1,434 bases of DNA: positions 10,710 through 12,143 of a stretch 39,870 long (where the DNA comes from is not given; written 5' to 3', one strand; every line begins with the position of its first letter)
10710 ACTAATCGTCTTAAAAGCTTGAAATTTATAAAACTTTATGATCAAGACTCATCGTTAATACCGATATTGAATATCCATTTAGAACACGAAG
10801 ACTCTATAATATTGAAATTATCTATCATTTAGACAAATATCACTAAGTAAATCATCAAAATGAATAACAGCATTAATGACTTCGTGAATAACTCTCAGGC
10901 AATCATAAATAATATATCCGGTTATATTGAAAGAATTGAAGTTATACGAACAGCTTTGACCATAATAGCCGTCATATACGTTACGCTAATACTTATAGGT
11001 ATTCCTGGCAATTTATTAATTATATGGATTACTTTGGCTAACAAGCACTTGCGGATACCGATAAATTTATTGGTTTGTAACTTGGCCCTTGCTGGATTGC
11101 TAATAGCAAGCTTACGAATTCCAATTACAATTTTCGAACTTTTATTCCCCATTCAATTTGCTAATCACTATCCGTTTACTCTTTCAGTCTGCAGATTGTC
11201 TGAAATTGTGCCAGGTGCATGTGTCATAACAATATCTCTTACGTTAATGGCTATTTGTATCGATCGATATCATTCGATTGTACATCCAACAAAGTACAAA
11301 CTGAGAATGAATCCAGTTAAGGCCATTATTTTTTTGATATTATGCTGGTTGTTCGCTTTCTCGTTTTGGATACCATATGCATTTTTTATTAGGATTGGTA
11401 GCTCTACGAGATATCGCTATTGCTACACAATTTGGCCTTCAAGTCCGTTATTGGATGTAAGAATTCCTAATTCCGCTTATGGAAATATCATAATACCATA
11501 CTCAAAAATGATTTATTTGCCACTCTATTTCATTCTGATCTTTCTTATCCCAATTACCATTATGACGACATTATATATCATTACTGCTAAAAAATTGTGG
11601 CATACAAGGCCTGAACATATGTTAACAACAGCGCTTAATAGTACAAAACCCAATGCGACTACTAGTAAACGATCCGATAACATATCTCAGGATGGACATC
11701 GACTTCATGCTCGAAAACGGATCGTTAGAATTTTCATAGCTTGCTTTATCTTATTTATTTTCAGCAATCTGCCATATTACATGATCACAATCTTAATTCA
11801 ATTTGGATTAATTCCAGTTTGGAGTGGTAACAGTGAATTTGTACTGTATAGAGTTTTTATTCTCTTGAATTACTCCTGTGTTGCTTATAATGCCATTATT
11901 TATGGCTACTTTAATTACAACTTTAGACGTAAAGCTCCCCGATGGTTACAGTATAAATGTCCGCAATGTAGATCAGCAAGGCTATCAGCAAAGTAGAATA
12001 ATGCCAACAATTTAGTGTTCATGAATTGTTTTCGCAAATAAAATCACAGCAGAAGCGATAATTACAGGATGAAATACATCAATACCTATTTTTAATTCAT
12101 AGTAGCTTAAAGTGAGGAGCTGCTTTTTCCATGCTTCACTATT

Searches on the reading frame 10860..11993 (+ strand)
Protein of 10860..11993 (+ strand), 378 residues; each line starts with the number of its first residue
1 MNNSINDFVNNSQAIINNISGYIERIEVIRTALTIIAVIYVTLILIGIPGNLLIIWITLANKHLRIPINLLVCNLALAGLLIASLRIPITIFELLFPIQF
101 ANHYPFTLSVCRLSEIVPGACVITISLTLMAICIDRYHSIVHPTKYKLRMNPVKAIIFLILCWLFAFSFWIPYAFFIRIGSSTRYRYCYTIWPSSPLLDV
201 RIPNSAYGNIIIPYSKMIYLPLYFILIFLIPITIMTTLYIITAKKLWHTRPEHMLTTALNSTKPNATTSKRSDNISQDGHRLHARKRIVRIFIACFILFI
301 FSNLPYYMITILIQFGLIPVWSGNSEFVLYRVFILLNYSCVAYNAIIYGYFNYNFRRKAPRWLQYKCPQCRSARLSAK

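Call 10: search_protein_families(library=pfam, proteins=[window:10860-11993:+], max_evalue=0.01)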
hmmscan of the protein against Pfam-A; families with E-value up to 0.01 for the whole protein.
window:10860-11993:+ (378 aa): 2 families
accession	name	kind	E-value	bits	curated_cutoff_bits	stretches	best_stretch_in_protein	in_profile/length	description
PF00001.26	7tm_1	-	8.5e-34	117.6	30.5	1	50-348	1-260/260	7 transmembrane receptor (rhodopsin family)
PF10320.15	7TM_GPCR_Srsx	-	0.00025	21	24.1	1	45-356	2-250/257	Serpentine type 7TM GPCR chemoreceptor Srsx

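Call 15: find_homologous_proteins(query=window:10860-11993:+)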
Query window:10860-11993:+ (378 aa): 15 proteins with E <= 0.001 among 4399 candidates.
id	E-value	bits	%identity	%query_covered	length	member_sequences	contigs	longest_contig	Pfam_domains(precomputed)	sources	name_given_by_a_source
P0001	2.9e-247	838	100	100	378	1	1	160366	PF00001.27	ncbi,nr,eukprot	ncbi:Substance-K receptor [Trichoplax sp. H2]|nr:Substance-K receptor [Trichoplax sp. H2]|eukprot:RD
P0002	6.0e-109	383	52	97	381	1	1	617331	PF00001.27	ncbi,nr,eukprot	ncbi:Substance-K receptor [Trichoplax sp. H2]|nr:Substance-K receptor [Trichoplax sp. H2]|eukprot:RD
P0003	9.8e-109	382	53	99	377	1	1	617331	PF10320.16,PF00001.27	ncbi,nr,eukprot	ncbi:Substance-K receptor [Trichoplax sp. H2]|nr:Substance-K receptor [Trichoplax sp. H2]|eukprot:RD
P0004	6.3e-103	363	50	97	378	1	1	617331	PF00001.27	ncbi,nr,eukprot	ncbi:Substance-K receptor [Trichoplax sp. H2]|nr:Substance-K receptor [Trichoplax sp. H2]|eukprot:RD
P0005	9.4e-101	356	45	99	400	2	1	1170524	PF00001.27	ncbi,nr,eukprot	ncbi:Substance-K receptor [Trichoplax sp. H2]|nr:Substance-K receptor [Trichoplax sp. H2]|eukprot:RD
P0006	3.5e-100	354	52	91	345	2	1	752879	PF00001.27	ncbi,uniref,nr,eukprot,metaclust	ncbi:uncharacterized protein TRIADDRAFT_61584 [Trichoplax adhaerens]|uniref:G-protein coupled recept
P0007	4.1e-92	327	46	88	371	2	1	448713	PF00001.27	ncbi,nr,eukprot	ncbi:Neuropeptide FF receptor 2 [Trichoplax sp. H2]|nr:Neuropeptide FF receptor 2 [Trichoplax sp. H2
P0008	7.3e-91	323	43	99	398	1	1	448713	PF00001.27,PF13853.13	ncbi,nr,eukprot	ncbi:Neuropeptide FF receptor 1 [Trichoplax sp. H2]|nr:Neuropeptide FF receptor 1 [Trichoplax sp. H2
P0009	1.7e-87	312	45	89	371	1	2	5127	PF10320.16,PF00001.27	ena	-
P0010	4.1e-83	298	44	90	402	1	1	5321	PF00001.27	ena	-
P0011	6.0e-78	281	42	90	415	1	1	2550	PF00001.27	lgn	-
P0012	1.1e-69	253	38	91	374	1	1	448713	PF00001.27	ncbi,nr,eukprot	ncbi:Neuromedin-K receptor [Trichoplax sp. H2]|nr:Neuromedin-K receptor [Trichoplax sp. H2]|eukprot:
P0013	1.9e-58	217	40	87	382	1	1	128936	PF10320.16,PF00001.27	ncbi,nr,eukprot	ncbi:Pyroglutamylated RFamide peptide receptor [Trichoplax sp. H2]|nr:Pyroglutamylated RFamide pepti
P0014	9.3e-51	191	38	86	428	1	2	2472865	PF10320.16,PF00001.27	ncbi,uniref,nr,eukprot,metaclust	ncbi:Tachykinin-like peptides receptor 86C [Trichoplax sp. H2]|uniref:G-protein coupled receptors fa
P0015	1.2e-11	63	24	84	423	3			PF10324.16,PF10328.16,PF10320.16,PF00001.27,PF13853.13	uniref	uniref:Gastrin/cholecystokinin type B receptor n=1 Tax=Periophthalmus magnuspinnatus TaxID=409849 Re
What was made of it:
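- The window is Trichoplax sp. H2 (call 15).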

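Call 16: find_encoding_contigs(protein=P0001, flank=10000, max_places=4)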
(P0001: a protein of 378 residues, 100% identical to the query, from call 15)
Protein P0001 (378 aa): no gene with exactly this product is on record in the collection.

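Call 17: find_encoding_contigs(protein=P0002, flank=10000, max_places=4)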
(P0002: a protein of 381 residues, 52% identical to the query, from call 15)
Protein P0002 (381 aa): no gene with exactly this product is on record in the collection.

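Call 18: find_encoding_contigs(protein=P0009, flank=10000, max_places=4)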
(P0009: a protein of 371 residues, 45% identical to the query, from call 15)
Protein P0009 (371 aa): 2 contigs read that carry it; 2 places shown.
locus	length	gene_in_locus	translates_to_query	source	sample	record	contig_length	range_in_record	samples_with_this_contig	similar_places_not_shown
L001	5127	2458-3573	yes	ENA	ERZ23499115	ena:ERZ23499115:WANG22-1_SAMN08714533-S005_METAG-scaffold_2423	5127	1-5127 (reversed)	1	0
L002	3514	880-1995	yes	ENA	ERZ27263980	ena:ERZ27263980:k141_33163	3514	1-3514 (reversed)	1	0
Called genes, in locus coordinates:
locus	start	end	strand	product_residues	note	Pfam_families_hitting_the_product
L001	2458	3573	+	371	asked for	PF10320:7TM_GPCR_Srsx (weak), PF00001:7tm_1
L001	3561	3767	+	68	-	-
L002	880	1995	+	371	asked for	PF10320:7TM_GPCR_Srsx (weak), PF00001:7tm_1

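Call 19: find_encoding_contigs(protein=P0010, flank=10000, max_places=4)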
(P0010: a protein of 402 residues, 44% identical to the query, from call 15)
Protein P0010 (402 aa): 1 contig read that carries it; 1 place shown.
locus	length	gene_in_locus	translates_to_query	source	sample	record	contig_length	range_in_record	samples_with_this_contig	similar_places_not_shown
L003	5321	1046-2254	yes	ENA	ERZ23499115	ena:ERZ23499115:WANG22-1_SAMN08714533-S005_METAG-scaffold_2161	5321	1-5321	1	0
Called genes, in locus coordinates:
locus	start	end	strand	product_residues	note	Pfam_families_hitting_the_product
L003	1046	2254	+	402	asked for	PF00001:7tm_1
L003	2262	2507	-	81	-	-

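Call 24: find_encoding_contigs(protein=P0011, flank=10000, max_places=6)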
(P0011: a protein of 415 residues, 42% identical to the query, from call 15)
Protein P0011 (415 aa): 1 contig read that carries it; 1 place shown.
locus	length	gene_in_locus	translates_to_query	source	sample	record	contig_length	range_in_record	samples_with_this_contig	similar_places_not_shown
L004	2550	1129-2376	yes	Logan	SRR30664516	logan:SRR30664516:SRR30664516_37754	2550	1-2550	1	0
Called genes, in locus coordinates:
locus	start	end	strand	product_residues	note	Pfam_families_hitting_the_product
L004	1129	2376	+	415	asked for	PF00001:7tm_1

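Call 25: find_encoding_contigs(protein=P0006, flank=10000, max_places=6)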
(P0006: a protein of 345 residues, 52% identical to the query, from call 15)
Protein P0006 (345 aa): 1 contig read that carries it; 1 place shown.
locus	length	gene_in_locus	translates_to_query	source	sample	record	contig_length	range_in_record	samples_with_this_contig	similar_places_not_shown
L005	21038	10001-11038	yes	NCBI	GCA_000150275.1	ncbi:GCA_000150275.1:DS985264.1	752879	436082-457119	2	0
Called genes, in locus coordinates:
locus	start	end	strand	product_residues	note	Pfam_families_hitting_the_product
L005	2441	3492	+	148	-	-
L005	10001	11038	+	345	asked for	PF00001:7tm_1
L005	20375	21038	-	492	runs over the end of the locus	PF00067:p450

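Call 35: list_cluster_members(proteins=[P0002, P0003, P0004, P0005, P0007, P0008, P0012, P0013, P0014, P0006])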
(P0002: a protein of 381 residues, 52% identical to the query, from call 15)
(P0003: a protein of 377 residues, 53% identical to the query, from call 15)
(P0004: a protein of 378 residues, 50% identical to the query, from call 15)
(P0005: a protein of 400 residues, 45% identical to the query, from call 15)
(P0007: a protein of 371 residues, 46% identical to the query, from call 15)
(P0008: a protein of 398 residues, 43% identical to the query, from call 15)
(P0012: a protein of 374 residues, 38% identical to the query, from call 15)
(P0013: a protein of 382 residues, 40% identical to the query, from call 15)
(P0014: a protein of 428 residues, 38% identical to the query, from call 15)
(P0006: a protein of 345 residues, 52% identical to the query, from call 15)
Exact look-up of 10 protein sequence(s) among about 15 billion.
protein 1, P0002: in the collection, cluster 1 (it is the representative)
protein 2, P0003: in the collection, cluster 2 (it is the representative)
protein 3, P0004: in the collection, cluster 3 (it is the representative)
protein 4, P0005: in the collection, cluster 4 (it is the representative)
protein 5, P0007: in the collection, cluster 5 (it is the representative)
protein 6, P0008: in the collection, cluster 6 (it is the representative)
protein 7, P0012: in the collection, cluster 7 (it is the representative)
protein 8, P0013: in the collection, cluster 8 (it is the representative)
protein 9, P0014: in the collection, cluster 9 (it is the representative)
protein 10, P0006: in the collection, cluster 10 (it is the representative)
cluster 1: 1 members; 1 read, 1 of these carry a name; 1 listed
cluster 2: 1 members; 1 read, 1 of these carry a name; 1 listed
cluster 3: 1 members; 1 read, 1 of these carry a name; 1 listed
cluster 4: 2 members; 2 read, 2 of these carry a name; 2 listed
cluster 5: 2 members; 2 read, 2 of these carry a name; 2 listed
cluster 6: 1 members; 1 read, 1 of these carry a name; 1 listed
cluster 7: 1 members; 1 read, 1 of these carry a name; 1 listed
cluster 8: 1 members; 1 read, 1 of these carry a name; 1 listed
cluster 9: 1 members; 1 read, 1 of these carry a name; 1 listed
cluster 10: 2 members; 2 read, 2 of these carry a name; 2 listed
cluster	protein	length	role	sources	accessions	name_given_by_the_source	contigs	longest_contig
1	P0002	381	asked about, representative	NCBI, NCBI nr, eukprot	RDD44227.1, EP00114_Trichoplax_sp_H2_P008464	Substance-K receptor [Trichoplax sp. H2] | RDD44227.1 Substance-K receptor [Trichoplax sp. H2]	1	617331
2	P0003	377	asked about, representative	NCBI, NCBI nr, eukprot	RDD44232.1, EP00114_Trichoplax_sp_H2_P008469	Substance-K receptor [Trichoplax sp. H2] | RDD44232.1 Substance-K receptor [Trichoplax sp. H2]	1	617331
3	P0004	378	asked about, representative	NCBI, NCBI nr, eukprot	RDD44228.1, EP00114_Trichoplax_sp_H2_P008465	Substance-K receptor [Trichoplax sp. H2] | RDD44228.1 Substance-K receptor [Trichoplax sp. H2]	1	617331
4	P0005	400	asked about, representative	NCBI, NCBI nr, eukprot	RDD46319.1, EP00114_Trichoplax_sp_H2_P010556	Substance-K receptor [Trichoplax sp. H2] | RDD46319.1 Substance-K receptor [Trichoplax sp. H2]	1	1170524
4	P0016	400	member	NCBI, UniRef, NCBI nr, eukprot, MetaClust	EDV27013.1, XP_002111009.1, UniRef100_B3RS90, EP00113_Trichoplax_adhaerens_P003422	uncharacterized protein TRIADDRAFT_54513 [Trichoplax adhaerens] | G-protein coupled receptors family 1 profile domain-containing protein n=1 Tax=Trichoplax ... | hypothetical protein TRIADDRAFT_54513 [Trichoplax adhaerens]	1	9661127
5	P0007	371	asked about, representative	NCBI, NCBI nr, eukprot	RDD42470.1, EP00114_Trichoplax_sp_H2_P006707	Neuropeptide FF receptor 2 [Trichoplax sp. H2] | RDD42470.1 Neuropeptide FF receptor 2 [Trichoplax sp. H2]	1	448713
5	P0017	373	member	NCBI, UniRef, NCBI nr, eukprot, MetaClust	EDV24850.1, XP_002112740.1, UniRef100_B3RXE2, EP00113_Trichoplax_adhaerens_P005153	uncharacterized protein TRIADDRAFT_56177 [Trichoplax adhaerens] | G-protein coupled receptors family 1 profile domain-containing protein n=1 Tax=Trichoplax ... | hypothetical protein TRIADDRAFT_56177 [Trichoplax adhaerens]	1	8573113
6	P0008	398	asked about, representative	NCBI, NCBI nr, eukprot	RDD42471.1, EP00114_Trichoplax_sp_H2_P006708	Neuropeptide FF receptor 1 [Trichoplax sp. H2] | RDD42471.1 Neuropeptide FF receptor 1 [Trichoplax sp. H2]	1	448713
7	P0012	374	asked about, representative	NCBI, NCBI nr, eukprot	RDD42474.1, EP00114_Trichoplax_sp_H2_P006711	Neuromedin-K receptor [Trichoplax sp. H2] | RDD42474.1 Neuromedin-K receptor [Trichoplax sp. H2]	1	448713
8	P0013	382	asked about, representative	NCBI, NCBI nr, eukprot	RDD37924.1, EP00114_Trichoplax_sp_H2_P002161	Pyroglutamylated RFamide peptide receptor [Trichoplax sp. H2] | RDD37924.1 Pyroglutamylated RFamide peptide receptor [Trichoplax sp. H2]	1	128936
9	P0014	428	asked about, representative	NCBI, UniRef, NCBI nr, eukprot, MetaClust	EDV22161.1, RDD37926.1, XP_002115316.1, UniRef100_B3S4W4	Tachykinin-like peptides receptor 86C [Trichoplax sp. H2] | G-protein coupled receptors family 1 profile domain-containing protein n=1 Tax=Trichoplax ... | hypothetical protein TRIADDRAFT_59369 [Trichoplax adhaerens]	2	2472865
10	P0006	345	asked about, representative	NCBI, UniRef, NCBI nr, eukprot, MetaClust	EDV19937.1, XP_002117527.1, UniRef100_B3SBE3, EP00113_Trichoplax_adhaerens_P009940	uncharacterized protein TRIADDRAFT_61584 [Trichoplax adhaerens] | G-protein coupled receptors family 1 profile domain-containing protein n=1 Tax=Trichoplax ... | hypothetical protein TRIADDRAFT_61584 [Trichoplax adhaerens]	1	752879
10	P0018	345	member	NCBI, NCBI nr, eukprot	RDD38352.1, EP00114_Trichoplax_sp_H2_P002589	Tachykinin-like peptides receptor 86C [Trichoplax sp. H2] | RDD38352.1 Tachykinin-like peptides receptor 86C [Trichoplax sp. H2]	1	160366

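Call 36: find_encoding_contigs(protein=P0016, flank=10000, max_places=2)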
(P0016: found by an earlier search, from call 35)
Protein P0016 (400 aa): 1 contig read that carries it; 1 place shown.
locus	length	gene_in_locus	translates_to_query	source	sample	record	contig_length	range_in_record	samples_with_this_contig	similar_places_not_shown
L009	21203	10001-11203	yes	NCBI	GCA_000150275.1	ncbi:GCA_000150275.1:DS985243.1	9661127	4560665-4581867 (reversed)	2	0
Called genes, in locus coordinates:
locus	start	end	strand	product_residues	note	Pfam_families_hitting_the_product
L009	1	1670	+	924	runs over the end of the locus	PF04675:DNA_ligase_A_N, PF01068:DNA_ligase_A_M, PF04679:DNA_ligase_A_C, PF00533:BRCT (weak), PF16589:BRCT_2 (weak), PF11411:DNA_ligase_IV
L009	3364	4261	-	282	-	-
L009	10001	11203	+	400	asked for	PF00001:7tm_1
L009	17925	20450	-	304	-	PF06524:NOA36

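Call 37: find_encoding_contigs(protein=P0017, flank=10000, max_places=2)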
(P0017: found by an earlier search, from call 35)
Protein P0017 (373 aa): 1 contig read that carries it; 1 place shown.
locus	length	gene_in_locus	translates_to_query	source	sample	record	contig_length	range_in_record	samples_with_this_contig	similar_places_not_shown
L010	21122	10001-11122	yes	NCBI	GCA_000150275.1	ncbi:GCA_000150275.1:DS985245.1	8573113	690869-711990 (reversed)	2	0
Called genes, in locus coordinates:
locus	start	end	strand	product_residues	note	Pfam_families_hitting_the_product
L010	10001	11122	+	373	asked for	PF00001:7tm_1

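Call 38: find_encoding_contigs(protein=P0014, flank=10000, max_places=2)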
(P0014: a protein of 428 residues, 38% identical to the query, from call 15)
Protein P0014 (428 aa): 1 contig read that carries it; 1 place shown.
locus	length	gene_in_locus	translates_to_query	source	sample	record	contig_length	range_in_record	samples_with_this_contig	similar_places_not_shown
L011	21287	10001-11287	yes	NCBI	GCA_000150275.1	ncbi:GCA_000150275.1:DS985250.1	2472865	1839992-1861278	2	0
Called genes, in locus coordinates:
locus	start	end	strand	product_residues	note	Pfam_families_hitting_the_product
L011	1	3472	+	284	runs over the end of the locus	PF00001:7tm_1, PF10320:7TM_GPCR_Srsx (weak)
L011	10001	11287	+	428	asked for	PF00001:7tm_1, PF10320:7TM_GPCR_Srsx (weak)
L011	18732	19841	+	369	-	PF00001:7tm_1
